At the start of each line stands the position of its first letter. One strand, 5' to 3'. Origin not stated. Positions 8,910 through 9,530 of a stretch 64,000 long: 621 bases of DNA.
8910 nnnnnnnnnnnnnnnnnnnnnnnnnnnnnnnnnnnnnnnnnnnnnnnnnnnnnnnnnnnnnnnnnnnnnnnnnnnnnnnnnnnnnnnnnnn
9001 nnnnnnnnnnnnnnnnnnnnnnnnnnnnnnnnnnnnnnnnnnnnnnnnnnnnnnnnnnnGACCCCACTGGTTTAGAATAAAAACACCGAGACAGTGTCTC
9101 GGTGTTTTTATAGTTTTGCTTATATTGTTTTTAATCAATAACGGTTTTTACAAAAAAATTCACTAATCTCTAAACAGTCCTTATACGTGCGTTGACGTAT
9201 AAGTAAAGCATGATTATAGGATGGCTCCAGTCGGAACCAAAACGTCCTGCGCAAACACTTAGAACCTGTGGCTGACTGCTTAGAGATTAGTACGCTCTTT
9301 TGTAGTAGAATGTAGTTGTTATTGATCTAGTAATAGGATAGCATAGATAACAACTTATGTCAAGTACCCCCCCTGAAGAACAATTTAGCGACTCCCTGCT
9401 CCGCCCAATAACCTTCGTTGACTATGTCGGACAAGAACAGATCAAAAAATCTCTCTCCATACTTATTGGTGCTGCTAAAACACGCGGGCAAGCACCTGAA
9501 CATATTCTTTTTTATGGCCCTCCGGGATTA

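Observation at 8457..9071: REP-associated tyrosine transposase flanked by near-identical palindromes, with a third solo copy reused as a terminator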

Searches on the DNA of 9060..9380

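Call 47: search_rna_families(source=window, start=9060, end=9380, threshold=evalue, max_evalue=1, show_alignments=1)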
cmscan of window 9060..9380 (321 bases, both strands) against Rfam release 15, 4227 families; matches with E-value up to 1: 2.
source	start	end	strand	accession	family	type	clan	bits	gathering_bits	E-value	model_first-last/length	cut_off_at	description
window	9074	9144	-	RF02074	STnc240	Gene; sRNA;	-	25.1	55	0.11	1-77/77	no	Enterobacterial sRNA STnc240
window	9071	9117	-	RF04210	MIR8643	Gene; miRNA;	-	17.7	135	0.49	1-150/150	no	MIR8643 microRNA precursor family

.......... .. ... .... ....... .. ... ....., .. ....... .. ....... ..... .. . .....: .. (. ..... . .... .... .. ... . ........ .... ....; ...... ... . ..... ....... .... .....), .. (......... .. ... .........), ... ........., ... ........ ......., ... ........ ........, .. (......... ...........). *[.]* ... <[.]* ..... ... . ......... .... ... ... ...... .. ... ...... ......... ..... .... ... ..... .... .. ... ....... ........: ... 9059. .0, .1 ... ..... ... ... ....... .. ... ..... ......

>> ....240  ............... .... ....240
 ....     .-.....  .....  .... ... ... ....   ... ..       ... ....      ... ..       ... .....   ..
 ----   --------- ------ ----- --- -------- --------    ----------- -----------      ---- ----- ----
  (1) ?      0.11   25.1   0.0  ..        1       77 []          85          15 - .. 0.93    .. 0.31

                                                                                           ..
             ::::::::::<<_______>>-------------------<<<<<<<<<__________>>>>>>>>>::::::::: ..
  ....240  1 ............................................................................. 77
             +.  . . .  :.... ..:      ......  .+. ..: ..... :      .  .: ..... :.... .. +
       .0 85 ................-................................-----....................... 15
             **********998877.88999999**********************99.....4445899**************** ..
